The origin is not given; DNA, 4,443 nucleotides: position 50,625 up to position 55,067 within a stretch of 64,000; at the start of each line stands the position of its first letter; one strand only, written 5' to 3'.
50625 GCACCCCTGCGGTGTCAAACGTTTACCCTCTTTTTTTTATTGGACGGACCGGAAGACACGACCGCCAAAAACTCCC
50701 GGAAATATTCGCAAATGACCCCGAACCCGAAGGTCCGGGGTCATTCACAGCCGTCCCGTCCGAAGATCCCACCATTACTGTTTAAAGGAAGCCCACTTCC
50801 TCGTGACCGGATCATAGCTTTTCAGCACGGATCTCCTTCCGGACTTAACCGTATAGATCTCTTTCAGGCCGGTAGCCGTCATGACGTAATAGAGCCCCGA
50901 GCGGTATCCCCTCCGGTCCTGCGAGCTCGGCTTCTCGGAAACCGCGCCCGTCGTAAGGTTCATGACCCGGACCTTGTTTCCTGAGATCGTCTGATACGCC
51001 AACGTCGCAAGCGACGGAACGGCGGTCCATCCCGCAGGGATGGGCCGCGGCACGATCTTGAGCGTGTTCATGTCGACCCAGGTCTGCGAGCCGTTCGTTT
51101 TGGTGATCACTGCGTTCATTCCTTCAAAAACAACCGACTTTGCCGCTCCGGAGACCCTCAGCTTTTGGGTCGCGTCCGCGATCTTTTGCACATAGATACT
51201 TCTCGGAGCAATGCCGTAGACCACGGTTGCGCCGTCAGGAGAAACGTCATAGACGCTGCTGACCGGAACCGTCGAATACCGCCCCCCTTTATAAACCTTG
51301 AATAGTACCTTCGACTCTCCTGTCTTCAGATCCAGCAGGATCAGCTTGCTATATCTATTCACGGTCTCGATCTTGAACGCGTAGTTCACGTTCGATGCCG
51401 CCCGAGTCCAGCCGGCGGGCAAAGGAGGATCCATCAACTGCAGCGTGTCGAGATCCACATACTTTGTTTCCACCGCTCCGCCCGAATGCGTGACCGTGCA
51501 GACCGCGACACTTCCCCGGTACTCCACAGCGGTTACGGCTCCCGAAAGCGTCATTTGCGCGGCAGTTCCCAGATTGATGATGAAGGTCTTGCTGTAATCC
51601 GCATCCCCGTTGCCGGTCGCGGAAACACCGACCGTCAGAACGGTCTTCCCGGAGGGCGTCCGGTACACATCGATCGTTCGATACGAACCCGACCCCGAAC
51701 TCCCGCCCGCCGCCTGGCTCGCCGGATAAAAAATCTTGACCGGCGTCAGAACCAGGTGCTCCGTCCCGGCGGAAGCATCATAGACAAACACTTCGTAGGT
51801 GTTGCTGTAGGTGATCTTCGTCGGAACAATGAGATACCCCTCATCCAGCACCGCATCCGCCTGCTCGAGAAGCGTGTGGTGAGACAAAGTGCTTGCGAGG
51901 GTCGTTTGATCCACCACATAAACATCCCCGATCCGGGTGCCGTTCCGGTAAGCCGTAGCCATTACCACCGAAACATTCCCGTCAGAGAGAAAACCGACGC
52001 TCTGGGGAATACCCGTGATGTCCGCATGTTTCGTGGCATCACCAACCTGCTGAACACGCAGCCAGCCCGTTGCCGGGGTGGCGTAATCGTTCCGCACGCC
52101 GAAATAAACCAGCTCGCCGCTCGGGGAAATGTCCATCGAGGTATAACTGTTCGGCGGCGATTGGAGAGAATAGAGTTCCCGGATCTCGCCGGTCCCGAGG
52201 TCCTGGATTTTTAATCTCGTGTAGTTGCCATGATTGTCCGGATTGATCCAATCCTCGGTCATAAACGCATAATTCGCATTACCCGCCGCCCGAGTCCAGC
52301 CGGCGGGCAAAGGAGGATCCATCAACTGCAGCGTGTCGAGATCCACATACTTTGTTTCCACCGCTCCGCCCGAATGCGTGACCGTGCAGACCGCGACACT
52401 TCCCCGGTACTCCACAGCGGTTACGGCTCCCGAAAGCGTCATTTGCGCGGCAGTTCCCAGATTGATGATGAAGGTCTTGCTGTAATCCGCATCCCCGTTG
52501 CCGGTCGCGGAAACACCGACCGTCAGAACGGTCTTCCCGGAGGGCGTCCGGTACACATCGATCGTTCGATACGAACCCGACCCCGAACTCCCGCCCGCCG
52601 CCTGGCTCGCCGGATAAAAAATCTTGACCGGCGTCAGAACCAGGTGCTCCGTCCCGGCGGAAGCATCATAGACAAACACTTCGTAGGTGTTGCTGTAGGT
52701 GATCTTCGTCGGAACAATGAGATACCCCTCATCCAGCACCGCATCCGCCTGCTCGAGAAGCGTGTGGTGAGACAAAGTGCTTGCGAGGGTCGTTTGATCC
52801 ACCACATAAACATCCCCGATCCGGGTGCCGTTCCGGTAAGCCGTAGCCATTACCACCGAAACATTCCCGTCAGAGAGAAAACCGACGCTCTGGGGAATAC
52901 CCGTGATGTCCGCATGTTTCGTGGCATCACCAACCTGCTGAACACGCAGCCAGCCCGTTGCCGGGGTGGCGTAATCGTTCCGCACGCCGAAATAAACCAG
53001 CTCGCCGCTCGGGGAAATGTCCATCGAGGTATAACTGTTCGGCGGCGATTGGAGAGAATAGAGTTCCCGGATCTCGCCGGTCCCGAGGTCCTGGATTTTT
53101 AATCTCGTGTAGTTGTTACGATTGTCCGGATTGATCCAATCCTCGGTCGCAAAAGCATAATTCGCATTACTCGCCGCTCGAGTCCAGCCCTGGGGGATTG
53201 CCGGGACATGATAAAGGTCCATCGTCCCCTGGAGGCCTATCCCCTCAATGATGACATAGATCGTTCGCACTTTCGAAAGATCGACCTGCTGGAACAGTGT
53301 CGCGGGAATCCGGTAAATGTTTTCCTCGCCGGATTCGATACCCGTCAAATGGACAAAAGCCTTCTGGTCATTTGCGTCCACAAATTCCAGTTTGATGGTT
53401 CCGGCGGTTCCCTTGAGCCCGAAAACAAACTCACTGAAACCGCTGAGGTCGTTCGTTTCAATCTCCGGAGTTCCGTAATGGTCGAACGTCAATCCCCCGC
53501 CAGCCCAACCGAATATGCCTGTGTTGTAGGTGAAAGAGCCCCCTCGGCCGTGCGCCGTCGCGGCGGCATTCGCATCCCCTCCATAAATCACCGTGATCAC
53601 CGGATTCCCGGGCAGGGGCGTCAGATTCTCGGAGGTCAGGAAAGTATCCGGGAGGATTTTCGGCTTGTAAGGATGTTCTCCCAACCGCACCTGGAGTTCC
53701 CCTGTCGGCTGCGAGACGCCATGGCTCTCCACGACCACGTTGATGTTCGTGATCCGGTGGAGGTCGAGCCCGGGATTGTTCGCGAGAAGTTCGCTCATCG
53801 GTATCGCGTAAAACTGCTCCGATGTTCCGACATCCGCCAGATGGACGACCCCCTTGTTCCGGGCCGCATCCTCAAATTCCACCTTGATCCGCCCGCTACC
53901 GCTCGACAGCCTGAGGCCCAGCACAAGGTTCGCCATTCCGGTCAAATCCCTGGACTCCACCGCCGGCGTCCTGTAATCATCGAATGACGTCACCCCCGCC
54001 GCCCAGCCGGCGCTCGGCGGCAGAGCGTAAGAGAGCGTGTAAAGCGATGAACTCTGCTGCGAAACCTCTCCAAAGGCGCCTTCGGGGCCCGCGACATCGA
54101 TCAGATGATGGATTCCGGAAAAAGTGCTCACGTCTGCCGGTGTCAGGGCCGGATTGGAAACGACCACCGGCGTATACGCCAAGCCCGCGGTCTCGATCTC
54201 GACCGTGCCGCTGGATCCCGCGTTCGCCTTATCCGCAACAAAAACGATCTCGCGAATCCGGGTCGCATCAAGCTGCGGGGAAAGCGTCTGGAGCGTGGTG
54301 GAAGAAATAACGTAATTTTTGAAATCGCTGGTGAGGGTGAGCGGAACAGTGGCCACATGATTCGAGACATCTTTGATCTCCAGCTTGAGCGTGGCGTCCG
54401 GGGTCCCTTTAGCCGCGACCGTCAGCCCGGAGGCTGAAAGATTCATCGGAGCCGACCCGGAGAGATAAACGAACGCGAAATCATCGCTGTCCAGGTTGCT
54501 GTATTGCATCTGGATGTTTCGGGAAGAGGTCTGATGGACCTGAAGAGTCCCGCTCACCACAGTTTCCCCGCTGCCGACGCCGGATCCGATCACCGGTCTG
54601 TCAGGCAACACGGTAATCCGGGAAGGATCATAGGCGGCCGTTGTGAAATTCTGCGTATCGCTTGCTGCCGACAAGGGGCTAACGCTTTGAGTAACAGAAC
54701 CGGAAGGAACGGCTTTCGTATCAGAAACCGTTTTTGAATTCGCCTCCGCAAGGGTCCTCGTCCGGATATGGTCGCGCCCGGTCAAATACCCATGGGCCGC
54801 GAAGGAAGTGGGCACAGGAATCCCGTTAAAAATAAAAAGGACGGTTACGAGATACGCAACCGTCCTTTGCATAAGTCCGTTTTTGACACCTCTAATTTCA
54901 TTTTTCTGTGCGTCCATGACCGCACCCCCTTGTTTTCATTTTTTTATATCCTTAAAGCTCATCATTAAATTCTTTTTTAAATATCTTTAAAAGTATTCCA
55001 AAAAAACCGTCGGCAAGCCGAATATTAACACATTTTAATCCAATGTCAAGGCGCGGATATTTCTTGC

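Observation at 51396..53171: An essentially perfect 888-bp tandem duplication inside a 1380-aa propeller-protein gene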

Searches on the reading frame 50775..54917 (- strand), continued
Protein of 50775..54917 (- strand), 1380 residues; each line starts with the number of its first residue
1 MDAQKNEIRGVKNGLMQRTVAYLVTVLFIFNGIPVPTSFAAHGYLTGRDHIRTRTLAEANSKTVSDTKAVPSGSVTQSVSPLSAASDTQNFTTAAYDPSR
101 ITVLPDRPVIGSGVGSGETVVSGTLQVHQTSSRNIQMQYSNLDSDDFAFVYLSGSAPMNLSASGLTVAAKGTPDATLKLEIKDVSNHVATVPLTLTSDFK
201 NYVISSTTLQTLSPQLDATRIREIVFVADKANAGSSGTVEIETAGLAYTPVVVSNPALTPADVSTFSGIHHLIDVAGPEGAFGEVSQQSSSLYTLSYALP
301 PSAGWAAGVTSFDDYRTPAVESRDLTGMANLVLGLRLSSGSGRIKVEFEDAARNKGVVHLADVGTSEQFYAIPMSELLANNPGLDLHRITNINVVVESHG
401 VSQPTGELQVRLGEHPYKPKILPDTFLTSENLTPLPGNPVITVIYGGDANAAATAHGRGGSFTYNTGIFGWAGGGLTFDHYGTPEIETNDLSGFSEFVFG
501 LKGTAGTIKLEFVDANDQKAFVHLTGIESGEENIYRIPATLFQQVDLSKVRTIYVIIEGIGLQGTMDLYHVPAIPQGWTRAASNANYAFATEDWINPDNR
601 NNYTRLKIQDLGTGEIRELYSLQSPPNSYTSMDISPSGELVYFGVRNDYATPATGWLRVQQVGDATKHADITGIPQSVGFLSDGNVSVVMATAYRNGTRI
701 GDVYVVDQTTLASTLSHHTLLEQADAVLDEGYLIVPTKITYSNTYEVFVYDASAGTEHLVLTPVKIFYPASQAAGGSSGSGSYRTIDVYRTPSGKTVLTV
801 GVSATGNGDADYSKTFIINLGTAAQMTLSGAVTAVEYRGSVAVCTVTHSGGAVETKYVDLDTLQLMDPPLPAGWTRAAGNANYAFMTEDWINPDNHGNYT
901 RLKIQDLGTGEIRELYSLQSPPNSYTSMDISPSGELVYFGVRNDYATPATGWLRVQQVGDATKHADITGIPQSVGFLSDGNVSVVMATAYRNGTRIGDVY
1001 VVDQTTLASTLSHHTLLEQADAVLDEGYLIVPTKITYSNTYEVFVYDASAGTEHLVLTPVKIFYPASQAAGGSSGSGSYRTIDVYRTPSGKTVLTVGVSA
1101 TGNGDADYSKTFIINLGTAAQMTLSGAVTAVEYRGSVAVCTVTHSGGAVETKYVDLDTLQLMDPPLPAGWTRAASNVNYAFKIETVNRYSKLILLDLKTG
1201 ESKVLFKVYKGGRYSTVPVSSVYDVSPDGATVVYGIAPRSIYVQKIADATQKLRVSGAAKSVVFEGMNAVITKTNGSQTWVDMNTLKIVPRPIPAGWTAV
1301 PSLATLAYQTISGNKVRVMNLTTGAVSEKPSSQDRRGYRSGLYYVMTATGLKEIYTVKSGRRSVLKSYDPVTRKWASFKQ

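Call 59: find_encoding_contigs(protein=P0013, flank=3000, max_places=5)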
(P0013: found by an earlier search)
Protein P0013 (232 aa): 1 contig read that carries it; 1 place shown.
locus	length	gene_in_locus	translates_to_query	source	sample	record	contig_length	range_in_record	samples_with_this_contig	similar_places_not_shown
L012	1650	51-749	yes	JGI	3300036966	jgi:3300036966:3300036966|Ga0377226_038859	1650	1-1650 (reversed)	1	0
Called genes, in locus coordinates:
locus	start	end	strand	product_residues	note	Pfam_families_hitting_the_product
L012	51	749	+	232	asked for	-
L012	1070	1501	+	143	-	PF00572:Ribosomal_L13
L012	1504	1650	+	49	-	?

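Call 73: search_protein_families(library=pfam, proteins=[P0006, P0007], max_evalue=1)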
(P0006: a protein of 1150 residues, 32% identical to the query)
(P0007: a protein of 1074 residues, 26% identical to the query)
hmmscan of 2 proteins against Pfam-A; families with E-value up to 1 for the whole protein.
P0006 (1150 aa): 8 families
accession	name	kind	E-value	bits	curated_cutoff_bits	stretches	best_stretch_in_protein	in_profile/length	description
PF10282.15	Lactonase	-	1.4e-25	90.7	21.7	3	363-490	204-329/344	Lactonase, 7-bladed beta-propeller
PF06832.18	BiPBP_C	-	2.8e-07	30.8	26.8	1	1082-1133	31-79/90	Penicillin-Binding Protein C-terminus Family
PF24027.1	DUF7338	-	0.006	16.7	27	0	516-578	72-135/180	Family of unknown function (DUF7338)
PF13927.12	Ig_3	-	0.023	15.6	30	0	829-859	14-44/78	Immunoglobulin domain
PF01200.24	Ribosomal_S28e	-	0.043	14.2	25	0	154-172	16-34/64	Ribosomal protein S28e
PF08547.18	CIA30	-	0.064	13.7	24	1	283-356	47-118/157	Complex I intermediate-associated protein 30 (CIA30)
PF18975.6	DUF5711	-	0.13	11.9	26.3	0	427-469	117-157/344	Family of unknown function (DUF5711)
PF18198.7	AAA_lid_11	-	0.23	12.1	31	0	517-545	48-76/140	Dynein heavy chain AAA lid domain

P0007 (1074 aa): 4 families
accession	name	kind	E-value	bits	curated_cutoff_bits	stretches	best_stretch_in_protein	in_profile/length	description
PF21744.3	BAHCC1-like_Tudor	-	0.009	16.4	28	0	254-271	41-58/69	BAHCC1-like, Tudor domain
PF12392.13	DUF3656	-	0.013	16.6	22.1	0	422-448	70-96/109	Collagenase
PF09939.14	DUF2171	-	0.2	12.4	25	0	590-608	36-54/64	Uncharacterized protein conserved in bacteria (DUF2171)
PF21604.3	CRLF2_D1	-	0.76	10.4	27.3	0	671-689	15-33/51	Cytokine receptor-like factor 2-like, D1 domain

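Call 77: find_encoding_contigs(protein=P0018, flank=10000, max_places=5)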
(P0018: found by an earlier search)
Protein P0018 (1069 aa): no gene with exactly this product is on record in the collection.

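Call 78: find_encoding_contigs(protein=P0020, flank=10000, max_places=5)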
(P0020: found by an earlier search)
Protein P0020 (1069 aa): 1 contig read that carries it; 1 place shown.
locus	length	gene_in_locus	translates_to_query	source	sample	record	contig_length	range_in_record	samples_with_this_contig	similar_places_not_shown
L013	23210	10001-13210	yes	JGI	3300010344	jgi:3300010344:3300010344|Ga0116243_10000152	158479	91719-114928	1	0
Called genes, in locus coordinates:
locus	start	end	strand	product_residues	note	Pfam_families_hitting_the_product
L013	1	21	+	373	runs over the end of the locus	PF01702:TGT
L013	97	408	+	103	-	PF02699:YajC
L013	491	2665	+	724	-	PF07549:Sec_GG (faint), PF21760:SecD_1st, PF22599:SecDF_P1_head, PF02355:SecD_SecF_C, PF03176:MMPL, PF02355:SecD_SecF_C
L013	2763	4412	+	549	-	PF01368:DHH, PF02272:DHHA1, PF17768:RecJ_OB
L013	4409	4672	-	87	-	PF00830:Ribosomal_L28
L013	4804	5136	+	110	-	PF02922:CBM_48, PF16561:AMPK1_CBM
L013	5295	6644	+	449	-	PF08323:Glyco_transf_5, PF00534:Glycos_transf_1, PF13692:Glyco_trans_1_4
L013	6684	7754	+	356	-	PF00180:Iso_dh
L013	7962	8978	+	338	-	PF01118:Semialdhyde_dh, PF02774:Semialdhyde_dhC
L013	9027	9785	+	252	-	PF01416:PseudoU_synth_1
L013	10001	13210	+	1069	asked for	-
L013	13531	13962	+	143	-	PF00572:Ribosomal_L13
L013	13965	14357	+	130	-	PF00380:Ribosomal_S9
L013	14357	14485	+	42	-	-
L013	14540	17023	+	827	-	PF05170:AsmA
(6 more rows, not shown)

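Call 86: find_encoding_contigs(protein=P0014, flank=5000, max_places=5)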
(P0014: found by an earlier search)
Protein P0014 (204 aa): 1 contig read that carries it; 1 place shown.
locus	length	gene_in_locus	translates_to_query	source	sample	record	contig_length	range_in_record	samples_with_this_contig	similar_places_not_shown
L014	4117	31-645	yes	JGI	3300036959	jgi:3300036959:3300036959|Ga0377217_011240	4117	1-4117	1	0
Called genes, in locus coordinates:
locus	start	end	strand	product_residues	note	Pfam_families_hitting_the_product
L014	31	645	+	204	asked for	-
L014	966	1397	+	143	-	PF00572:Ribosomal_L13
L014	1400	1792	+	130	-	PF00380:Ribosomal_S9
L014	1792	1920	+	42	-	-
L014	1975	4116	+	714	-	?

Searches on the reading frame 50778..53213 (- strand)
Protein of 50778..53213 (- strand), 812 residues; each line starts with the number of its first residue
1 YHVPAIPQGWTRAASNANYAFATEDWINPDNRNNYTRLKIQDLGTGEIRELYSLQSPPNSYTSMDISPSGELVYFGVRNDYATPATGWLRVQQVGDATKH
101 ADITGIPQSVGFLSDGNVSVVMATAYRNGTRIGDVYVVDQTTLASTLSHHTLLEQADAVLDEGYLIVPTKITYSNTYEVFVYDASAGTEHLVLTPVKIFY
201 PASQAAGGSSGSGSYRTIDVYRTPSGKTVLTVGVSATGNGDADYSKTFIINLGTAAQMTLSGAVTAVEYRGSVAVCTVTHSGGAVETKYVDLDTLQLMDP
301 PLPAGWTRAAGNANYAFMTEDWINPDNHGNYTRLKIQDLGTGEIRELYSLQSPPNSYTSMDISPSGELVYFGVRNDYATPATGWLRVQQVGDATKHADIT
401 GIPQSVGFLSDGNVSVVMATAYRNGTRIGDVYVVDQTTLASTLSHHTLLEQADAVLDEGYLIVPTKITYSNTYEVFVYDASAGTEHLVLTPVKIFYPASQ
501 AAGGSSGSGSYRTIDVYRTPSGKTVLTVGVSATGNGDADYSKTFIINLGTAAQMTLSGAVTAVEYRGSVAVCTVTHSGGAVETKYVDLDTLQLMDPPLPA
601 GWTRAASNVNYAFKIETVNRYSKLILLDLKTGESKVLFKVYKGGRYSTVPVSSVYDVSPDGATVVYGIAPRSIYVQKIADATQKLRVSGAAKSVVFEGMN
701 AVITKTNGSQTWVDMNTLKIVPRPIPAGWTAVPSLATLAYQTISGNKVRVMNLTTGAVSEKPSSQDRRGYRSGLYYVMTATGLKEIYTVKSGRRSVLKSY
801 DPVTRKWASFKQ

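Call 48: predict_structure(alignment_id=A2)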
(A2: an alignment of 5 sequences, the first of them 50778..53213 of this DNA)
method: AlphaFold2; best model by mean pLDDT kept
length: 812 residues; sequences in the alignment: 5
mean_pLDDT: 67.1   pTM: 0.42
mean pLDDT of the five models: 67.1, 65.7, 65.6, 64.0, 60.8
residues with pLDDT >= 90: 14; 70-90: 389; 50-70: 257; < 50: 152
segments of 3 or more residues with pLDDT < 50: 80-86, 119-158, 186-197, 201-211, 327-330, 351-356, 376-381, 420-429, 444-454, 645-647, 763-774, 788-791, 794-796, 800-806, 809-812
pLDDT, mean of each block of 10 residues (from residue 1): 72 78 64 63 80 53 72 65 48 67 54 55 42 44 36 38 59 57 47 45 45 67 80 70 76 80 82 85 79 85 81 79 52 75 70 53 80 51 68 71 67 64 39 64 42 52 61 66 57 60 57 78 83 73 85 86 85 83 87 84 87 81 83 81 53 81 83 85 82 87 86 88 78 69 68 69 44 49 52 49 46 37
secondary structure, 60 per line:
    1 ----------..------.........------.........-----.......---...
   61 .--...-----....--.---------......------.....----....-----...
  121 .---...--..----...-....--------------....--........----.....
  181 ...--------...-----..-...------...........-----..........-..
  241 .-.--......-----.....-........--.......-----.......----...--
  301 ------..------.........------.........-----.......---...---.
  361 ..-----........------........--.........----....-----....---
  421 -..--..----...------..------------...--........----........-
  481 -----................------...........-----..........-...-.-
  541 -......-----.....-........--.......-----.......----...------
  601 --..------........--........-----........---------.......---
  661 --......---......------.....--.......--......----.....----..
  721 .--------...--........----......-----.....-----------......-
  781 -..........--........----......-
elements in order (helices of 4 or more, strands of 3 or more residues): E19-27 E34-42 E48-54 E64-66 E72-75 E88-93 E100-104 E109-112 E118-121 E125-127 E136-138 H140-143 E158-161 E164-171 E176-183 E192-194 E212-222 E228-237 E246-251 E257-261 E263-270 E273-279 E285-291 E296-298 E315-323 E330-338 E344-350 E360-362 E368-375 E382-389 E392-400 E405-408 E414-417 E432-434 E455-457 E460-467 E472-479 E486-497 H498-501 E508-518 E524-533 E542-547 E553-557 E559-566 E569-575 E581-587 E592-594 E611-618 E621-628 E634-641 E651-657 E663-668 E672-677 E684-688 E691-697 E700-705 E710-714 E719-721 E730-732 E735-742 E747-752 E758-762 E774-779 E782-791 E794-801 E806-811

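Call 51: fold_search(model_id=the predicted structure, library=pdb)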
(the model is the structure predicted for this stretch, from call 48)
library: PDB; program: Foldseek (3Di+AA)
matches with E <= 10: 1481; with E <= 0.001: 898
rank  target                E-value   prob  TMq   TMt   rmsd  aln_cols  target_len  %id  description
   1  8g2z_0U               6.1e-13  1.00  0.12  0.16  36.7       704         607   11  48-nm doublet microtubule from Tetrahymena thermophila strain CU428 (released 2023-06-14)
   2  9n74_LQ               9.7e-13  1.00  0.13  0.13  40.5       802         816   11  SSU processome maturation and disassembly, State H (released 2025-10-29)
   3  7mq8_LT               1.2e-12  1.00  0.16  0.15  38.2       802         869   11  Cryo-EM structure of the human SSU processome, state pre-A1 (released 2021-09-22)
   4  9n6v_LT               1.3e-12  1.00  0.15  0.14  38.2       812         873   12  SSU processome maturation and disassembly, State A (released 2025-11-05)
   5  9g33_UU               2.6e-12  1.00  0.15  0.15  38.1       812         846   12  Stalled 90S - Utp23-Krr1-deltaC3 (released 2025-06-18)
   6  7mq8_LQ               2.6e-12  1.00  0.12  0.12  39.4       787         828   11  Cryo-EM structure of the human SSU processome, state pre-A1 (released 2021-09-22)
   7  8bbf_A                4.0e-12  1.00  0.13  0.13  41.5       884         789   10  Structure of the IFT-A complex; IFT-A1 module (released 2022-12-07)
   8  7mqa_LQ               4.2e-12  1.00  0.12  0.12  39.5       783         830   11  Cryo-EM structure of the human SSU processome, state post-A1 (released 2021-09-22)
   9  7mqa_LT               5.6e-12  1.00  0.13  0.13  36.1       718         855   10  Cryo-EM structure of the human SSU processome, state post-A1 (released 2021-09-22)
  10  8snb_4B               7.0e-12  1.00  0.12  0.15  37.2       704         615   10  atomic model of sea urchin sperm doublet microtubule (48-nm periodicity) (released 2023-06-28)
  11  7mqa_LO               7.3e-12  1.00  0.14  0.14  48.8       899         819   12  Cryo-EM structure of the human SSU processome, state post-A1 (released 2021-09-22)
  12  9n77_LT               8.4e-12  1.00  0.16  0.16  36.2       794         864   12  SSU processome maturation and disassembly, State K (released 2025-11-05)
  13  8iyj_e                8.8e-12  1.00  0.15  0.19  42.4       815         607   11  Cryo-EM structure of the 48-nm repeat doublet microtubule from mouse sperm (released 2023-07-05)
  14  9e78_0L               9.2e-12  1.00  0.13  0.16  35.3       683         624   11  48-nm repeat of the Leishmania tarentolae doublet microtubule (released 2025-03-12)
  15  8bbg_A                1.2e-11  1.00  0.10  0.08  44.2       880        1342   10  Structure of the IFT-A complex; anterograde IFT-A train model (released 2022-12-21)
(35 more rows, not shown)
